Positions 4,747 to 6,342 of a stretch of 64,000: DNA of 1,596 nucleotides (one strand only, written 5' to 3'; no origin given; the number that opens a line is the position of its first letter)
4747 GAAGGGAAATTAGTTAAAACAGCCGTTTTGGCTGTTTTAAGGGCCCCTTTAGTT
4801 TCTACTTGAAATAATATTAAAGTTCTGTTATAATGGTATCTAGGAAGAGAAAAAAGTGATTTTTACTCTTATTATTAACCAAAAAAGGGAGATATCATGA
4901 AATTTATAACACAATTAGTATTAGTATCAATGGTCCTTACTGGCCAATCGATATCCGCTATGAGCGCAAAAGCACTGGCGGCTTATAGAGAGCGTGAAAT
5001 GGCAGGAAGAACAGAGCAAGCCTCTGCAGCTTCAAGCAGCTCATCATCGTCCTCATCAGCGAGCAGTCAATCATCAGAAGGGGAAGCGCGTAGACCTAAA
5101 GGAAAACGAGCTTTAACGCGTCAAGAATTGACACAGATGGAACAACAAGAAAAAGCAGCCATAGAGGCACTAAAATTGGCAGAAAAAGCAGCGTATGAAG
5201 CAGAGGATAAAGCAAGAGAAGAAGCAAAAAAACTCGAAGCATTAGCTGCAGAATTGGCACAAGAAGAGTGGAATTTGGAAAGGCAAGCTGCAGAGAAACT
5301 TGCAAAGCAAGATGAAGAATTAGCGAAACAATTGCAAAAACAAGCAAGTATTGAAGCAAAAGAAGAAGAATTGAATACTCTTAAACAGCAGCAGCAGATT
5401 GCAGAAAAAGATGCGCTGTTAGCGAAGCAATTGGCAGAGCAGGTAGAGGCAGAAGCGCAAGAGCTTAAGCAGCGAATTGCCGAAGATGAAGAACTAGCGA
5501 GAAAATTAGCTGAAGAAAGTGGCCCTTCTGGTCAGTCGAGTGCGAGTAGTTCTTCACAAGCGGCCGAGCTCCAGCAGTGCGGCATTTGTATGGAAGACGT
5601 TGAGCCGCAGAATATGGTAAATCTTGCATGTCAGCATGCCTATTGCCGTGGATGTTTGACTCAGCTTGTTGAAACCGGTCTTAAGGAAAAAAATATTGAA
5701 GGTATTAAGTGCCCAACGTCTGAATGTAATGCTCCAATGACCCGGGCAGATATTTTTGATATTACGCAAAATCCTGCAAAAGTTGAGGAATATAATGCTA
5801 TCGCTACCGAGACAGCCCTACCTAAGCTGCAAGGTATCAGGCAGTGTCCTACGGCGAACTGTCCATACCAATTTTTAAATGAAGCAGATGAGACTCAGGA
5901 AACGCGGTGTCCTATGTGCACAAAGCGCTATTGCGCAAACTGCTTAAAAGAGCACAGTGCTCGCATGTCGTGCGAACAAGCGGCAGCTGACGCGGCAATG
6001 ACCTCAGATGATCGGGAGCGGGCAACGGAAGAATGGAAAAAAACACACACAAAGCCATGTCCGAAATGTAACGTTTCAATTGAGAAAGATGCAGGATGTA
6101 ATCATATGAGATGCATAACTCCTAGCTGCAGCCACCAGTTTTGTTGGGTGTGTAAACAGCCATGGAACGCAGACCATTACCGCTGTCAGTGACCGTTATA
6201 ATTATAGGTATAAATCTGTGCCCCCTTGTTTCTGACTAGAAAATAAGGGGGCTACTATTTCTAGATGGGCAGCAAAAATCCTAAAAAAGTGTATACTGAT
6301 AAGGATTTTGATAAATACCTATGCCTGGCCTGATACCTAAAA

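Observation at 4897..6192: Complete eukaryote-type RBR (RING1-IBR-RING2) ubiquitin-ligase module in a bacterial secreted-looking protein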

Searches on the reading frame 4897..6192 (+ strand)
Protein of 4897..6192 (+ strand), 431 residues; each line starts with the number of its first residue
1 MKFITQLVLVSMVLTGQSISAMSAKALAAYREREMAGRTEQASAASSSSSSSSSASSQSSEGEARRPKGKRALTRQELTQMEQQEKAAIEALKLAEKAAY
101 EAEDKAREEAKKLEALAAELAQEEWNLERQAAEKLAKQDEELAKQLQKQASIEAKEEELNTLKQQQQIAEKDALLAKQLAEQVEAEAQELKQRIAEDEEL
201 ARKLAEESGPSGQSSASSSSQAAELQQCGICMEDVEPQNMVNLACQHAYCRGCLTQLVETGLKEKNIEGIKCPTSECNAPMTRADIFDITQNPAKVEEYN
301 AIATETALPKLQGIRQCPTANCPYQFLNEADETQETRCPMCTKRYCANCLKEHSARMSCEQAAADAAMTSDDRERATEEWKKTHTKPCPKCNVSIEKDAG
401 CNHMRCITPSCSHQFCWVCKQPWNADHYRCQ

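Call 3: search_protein_families(library=pfam, proteins=[window:4897-6189:+], max_evalue=1)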
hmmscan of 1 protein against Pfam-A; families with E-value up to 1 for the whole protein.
window:4897-6189:+ (431 aa): 11 families
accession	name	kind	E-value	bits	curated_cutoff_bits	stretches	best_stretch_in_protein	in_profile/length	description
PF22605.2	IBR_2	-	2.1e-13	50.6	27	1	382-426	2-46/49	IBR domain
PF01485.27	IBR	-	4.2e-13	49.6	24.3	2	297-359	1-65/65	IBR domain, a half RING-finger domain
PF22191.2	IBR_1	-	8.5e-13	48.4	27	1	384-425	2-41/47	IBR domain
PF13445.12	zf-RING_UBOX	-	6.7e-07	29.6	25.2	1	228-273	1-39/39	RING-type zinc-finger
PF00097.31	zf-C3HC4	-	9e-06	25.9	21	1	228-273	1-38/40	Zinc finger, C3HC4 type (RING finger)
PF13639.12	zf-RING_2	-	1.1e-05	26.1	27.3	1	226-273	1-41/44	Ring finger domain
PF14634.12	zf-RING_5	-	0.00021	21.6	27.9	1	227-277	1-41/43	zinc-RING finger domain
PF13923.12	zf-C3HC4_2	-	0.00095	19.4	27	1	227-259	1-32/40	Zinc finger, C3HC4 type (RING finger)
PF15295.11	CCDC50_N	-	0.0033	18.1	27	1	133-207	46-118/127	Coiled-coil domain-containing protein 50 N-terminus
PF10500.14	SR-25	-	0.0061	16.6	40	1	31-140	54-152/226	Nuclear RNA-splicing-associated protein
PF17123.11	zf-RING_11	-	0.012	15.7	27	1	227-253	1-28/29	RING-like zinc finger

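Call 4: search_solved_structures(query=window:4897-6189:+, max_evalue=0.01, show_alignments=3)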
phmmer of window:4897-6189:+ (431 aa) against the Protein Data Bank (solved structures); distinct sequences matched with E-value up to 0.01: 48.
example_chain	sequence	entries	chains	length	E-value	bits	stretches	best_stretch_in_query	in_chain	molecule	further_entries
9t7v_H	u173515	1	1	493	6.1e-31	111.3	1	226-430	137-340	E3 ubiquitin-protein ligase ARIH2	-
7oni_H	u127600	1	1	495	6.2e-31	111.3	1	226-430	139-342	E3 ubiquitin-protein ligase ARIH2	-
7od1_A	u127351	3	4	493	7.1e-31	111.1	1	226-430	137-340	E3 ubiquitin-protein ligase ARIH2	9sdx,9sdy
5udh_A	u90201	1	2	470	9.7e-27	97.5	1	162-425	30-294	E3 ubiquitin-protein ligase ARIH1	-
7b5m_H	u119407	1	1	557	1.5e-26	96.9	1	162-425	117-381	E3 ubiquitin-protein ligase ARIH1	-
7b5l_H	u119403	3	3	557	1.5e-26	96.8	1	162-425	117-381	E3 ubiquitin-protein ligase ARIH1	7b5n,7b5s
5tte_B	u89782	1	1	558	1.5e-26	96.8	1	162-425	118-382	E3 ubiquitin-protein ligase ARIH1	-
4kbl_A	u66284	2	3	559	1.5e-26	96.8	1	162-425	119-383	E3 ubiquitin-protein ligase ARIH1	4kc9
2m9y_A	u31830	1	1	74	3.2e-13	52.9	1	372-425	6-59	E3 ubiquitin-protein ligase ARIH1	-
8q7e_A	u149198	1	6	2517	8e-13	51.6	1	162-427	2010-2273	Cullin-9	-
8q7h_A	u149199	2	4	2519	8e-13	51.6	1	162-427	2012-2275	Cullin-9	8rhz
1wd2_A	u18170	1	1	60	1.1e-12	51.2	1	380-425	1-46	Ariadne-1 protein homolog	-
2m48_A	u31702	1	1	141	1.8e-11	47.2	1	316-426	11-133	E3 UBIQUITIN-PROTEIN LIGASE PARKIN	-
6djx_A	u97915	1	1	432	6.3e-11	45.4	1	235-426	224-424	RBR-type E3 ubiquitin transferase,RBR-type E3 ubiquitin transferase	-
9c5e_A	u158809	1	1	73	6.9e-11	45.3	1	376-426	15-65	E3 ubiquitin-protein ligase parkin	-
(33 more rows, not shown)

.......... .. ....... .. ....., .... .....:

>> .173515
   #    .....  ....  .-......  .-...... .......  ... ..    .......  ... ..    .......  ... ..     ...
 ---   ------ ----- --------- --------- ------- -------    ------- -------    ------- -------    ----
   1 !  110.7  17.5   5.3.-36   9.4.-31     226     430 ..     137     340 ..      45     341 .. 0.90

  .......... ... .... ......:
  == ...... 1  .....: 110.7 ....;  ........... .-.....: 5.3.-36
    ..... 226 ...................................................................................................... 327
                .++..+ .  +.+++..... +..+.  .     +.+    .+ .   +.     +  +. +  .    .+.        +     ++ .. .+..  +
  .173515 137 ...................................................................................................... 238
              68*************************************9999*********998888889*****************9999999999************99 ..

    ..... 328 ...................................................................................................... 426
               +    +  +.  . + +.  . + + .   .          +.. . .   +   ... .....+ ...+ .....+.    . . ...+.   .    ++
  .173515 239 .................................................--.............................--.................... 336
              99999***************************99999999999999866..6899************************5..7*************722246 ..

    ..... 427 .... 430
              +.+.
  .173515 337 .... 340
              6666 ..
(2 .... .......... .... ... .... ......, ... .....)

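Call 9: find_homologous_proteins(query=window:4897-6189:+)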
Query window:4897-6189:+ (431 aa): 3 proteins with E <= 0.001 among 8000 candidates.
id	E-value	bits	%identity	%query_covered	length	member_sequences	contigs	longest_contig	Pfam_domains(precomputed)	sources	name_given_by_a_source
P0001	1.6e-269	911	100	100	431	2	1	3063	PF00097.32,PF22191.3,PF13445.13,PF01485.28,PF13639.13,PF22605.3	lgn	-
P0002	4.4e-16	77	30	45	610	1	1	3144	PF22191.3,PF19422.5,PF01485.28,PF22605.3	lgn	-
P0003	1.4e-13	69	26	52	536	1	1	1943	PF22191.3,PF19422.5,PF13923.13,PF01485.28,PF22605.3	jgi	jgi:ariadne-1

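Call 14: list_cluster_members(proteins=[window:4897-6189:+, window:14061-14756:+, window:9456-10301:-, window:6374-7063:+, window:10984-11412:+, window:366-1535:+, window:4154-4645:+])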
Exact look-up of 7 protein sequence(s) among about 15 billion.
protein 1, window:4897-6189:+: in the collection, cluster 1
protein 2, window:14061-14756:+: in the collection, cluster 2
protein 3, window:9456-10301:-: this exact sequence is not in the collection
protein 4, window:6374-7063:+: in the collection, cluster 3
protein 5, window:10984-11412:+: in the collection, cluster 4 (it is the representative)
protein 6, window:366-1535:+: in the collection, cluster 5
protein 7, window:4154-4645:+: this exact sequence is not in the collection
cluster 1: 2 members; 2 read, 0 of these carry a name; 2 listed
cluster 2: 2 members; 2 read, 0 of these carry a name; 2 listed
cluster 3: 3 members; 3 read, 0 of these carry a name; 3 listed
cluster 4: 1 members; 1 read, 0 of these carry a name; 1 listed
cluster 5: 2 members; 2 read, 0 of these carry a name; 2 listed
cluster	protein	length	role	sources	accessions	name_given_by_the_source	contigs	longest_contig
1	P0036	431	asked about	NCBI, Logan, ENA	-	-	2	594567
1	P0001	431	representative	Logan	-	-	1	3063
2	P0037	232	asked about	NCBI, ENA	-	-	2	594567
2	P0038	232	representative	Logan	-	-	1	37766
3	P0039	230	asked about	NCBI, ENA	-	-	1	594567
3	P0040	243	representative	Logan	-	-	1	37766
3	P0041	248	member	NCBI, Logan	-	-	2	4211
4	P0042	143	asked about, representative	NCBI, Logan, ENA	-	-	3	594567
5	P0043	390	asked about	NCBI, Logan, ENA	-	-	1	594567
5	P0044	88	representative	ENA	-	-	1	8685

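Call 15: find_encoding_contigs(protein=window:4897-6192:+, flank=10000)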
Protein window:4897-6192:+ (431 aa): 4 contigs read that carry it; 4 places shown.
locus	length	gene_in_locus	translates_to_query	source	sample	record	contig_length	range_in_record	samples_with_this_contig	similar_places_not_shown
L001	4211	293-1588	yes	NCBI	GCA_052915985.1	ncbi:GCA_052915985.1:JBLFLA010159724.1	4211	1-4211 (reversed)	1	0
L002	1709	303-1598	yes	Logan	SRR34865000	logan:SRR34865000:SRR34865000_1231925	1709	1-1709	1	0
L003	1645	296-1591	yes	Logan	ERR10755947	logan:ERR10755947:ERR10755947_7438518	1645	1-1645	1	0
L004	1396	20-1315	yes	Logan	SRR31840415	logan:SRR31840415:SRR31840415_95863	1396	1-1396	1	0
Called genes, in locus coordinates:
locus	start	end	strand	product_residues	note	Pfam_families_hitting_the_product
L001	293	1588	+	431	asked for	PF00097:zf-C3HC4 (weak), PF13445:zf-RING_UBOX (weak), PF13639:zf-RING_2 (weak), PF01485:IBR, PF22191:IBR_1, PF22605:IBR_2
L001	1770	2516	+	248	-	PF01479:S4, PF00849:PseudoU_synth_2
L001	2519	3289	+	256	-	PF21088:MS_channel_1st, PF00924:MS_channel_2nd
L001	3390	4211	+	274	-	?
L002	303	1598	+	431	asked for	PF00097:zf-C3HC4 (weak), PF13445:zf-RING_UBOX (weak), PF13639:zf-RING_2 (weak), PF01485:IBR, PF22191:IBR_1, PF22605:IBR_2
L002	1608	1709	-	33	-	?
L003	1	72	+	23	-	?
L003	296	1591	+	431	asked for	PF00097:zf-C3HC4 (weak), PF13445:zf-RING_UBOX (weak), PF13639:zf-RING_2 (weak), PF01485:IBR, PF22191:IBR_1, PF22605:IBR_2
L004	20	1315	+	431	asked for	PF00097:zf-C3HC4 (weak), PF13445:zf-RING_UBOX (weak), PF13639:zf-RING_2 (weak), PF01485:IBR, PF22191:IBR_1, PF22605:IBR_2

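Call 64: search_protein_families(library=pfam, alignment_id=A2, max_evalue=0.0001)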
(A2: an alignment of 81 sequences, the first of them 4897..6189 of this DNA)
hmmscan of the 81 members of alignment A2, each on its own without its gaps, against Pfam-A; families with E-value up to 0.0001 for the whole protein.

A. member 1, window:4897-6189:+ (431 aa): 6 families
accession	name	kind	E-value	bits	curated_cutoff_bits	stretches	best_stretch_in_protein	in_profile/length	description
PF22605.2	IBR_2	-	2.1e-13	50.6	27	1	382-426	2-46/49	IBR domain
PF01485.27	IBR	-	4.2e-13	49.6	24.3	2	297-359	1-65/65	IBR domain, a half RING-finger domain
PF22191.2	IBR_1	-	8.5e-13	48.4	27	1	384-425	2-41/47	IBR domain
PF13445.12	zf-RING_UBOX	-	6.7e-07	29.6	25.2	1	228-273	1-39/39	RING-type zinc-finger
PF00097.31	zf-C3HC4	-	9e-06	25.9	21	1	228-273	1-38/40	Zinc finger, C3HC4 type (RING finger)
PF13639.12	zf-RING_2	-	1.1e-05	26.1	27.3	1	226-273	1-41/44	Ring finger domain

B. families by the number of members that match (of 81 scanned): 18 families
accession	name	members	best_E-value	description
PF01485.27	IBR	81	2.5e-24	IBR domain, a half RING-finger domain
PF22191.2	IBR_1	81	8e-22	IBR domain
PF22605.2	IBR_2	66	5.1e-14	IBR domain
PF13445.12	zf-RING_UBOX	35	1.2e-10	RING-type zinc-finger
PF00097.31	zf-C3HC4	35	1.5e-08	Zinc finger, C3HC4 type (RING finger)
PF13639.12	zf-RING_2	20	3e-07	Ring finger domain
PF12796.13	Ank_2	12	7.1e-72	Ankyrin repeats (3 copies)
PF00023.36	Ank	12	5.4e-56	Ankyrin repeat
PF13606.12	Ank_3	11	4.5e-56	Ankyrin repeat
PF13637.12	Ank_4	10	8e-56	Ankyrin repeats (many copies)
PF13857.12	Ank_5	10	1.7e-49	Ankyrin repeats (many copies)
PF14634.12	zf-RING_5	9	5.9e-09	zinc-RING finger domain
PF13923.12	zf-C3HC4_2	7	1.6e-05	Zinc finger, C3HC4 type (RING finger)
PF24521.3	Ank_KRIT1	2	3.1e-11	KRIT1 ankyrin-repeats domain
PF13920.12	zf-C3HC4_3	2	2.5e-06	Zinc finger, C3HC4 type (RING finger)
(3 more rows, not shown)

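Call 84: predict_structure(alignment_id=A2)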
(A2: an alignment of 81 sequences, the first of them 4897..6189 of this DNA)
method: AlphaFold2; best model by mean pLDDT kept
length: 431 residues; sequences in the alignment: 81
mean_pLDDT: 87.6   pTM: 0.44
mean pLDDT of the five models: 87.6, 87.1, 86.9, 86.7, 86.6
residues with pLDDT >= 90: 322; 70-90: 52; 50-70: 17; < 50: 40
segments of 3 or more residues with pLDDT < 50: 41-70, 208-217
pLDDT, mean of each block of 10 residues (from residue 1): 88 85 75 68 44 40 42 81 95 96 96 96 96 95 96 96 97 97 97 94 66 45 91 98 98 98 97 97 98 97 93 95 95 96 97 95 92 90 94 90 94 95 82 62
secondary structure, 60 per line:
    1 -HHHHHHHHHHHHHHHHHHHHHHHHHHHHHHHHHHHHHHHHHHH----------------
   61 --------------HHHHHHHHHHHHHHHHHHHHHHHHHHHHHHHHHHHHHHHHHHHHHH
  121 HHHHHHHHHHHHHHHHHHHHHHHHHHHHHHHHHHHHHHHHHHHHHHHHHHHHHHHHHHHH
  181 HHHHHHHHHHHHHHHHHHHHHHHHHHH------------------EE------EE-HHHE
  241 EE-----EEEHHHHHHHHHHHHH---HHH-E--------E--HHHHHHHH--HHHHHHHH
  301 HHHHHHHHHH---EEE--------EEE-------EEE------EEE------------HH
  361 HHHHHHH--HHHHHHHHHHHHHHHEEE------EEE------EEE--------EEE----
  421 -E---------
elements in order: H2-44 H75-207 E240-242 E248-250 H251-263 H283-290 H293-310 E314-316 E325-327 E335-337 E344-346 H359-367 H370-384 E385-387 E394-396 E403-405 E414-416

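Call 85: find_encoding_contigs(protein=P0040, flank=10000, max_places=3)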
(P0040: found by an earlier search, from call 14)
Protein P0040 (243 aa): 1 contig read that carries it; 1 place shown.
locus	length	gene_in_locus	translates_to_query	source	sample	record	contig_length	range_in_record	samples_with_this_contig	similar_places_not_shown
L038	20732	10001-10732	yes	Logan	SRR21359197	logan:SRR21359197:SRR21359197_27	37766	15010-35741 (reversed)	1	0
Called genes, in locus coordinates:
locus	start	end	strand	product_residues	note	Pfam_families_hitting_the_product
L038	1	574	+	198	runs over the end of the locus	-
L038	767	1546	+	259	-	-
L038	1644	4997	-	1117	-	-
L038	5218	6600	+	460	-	PF24805:EIF3I (weak), PF25175:Beta-prop_WDR5, PF25171:Beta-prop_WDR36-Utp21_1st (weak), PF24817:WD40_WDHD1_1st (weak), PF25174:Beta-prop_THOC3, PF23381:Beta-prop_IFT122_1st, PF24814:WD40_Prp19 (weak), PF16755:Beta-prop_NUP159_NUP214 (weak), +6 more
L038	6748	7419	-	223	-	PF00265:TK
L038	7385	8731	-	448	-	PF18073:Zn_ribbon_LapB, PF03796:DnaB_C (weak), PF06745:ATPase (weak), PF13481:AAA_25, PF23442:DUF7125 (weak), PF13401:AAA_22 (weak), PF25199:nSTAND_NTPase5 (weak), PF13541:ChlI, +7 more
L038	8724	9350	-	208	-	PF00265:TK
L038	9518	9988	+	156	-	-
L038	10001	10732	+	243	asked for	PF01479:S4, PF00849:PseudoU_synth_2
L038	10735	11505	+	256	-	PF21088:MS_channel_1st, PF00924:MS_channel_2nd, PF21082:MS_channel_3rd (weak)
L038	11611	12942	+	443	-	PF00275:EPSP_synthase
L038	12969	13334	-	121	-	-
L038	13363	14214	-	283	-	PF00231:ATP-synt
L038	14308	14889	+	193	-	PF05991:NYN_YacP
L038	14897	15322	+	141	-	PF02367:TsaE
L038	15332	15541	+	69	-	PF04324:Fer2_BFD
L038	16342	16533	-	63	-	-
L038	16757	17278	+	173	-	PF02357:NusG, PF00467:KOW (faint)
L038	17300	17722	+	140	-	PF03946:Ribosomal_L11_N, PF00298:Ribosomal_L11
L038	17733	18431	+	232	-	PF00687:Ribosomal_L1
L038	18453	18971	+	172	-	PF00466:Ribosomal_L10, PF27436:RL10_C (weak)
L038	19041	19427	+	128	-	PF16320:Ribosomal_L12_N, PF00542:Ribosomal_L12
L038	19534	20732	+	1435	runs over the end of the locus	PF04563:RNA_pol_Rpb2_1, PF04561:RNA_pol_Rpb2_2, PF04565:RNA_pol_Rpb2_3, PF10385:RNA_pol_Rpb2_45, PF00562:RNA_pol_Rpb2_6, PF04560:RNA_pol_Rpb2_7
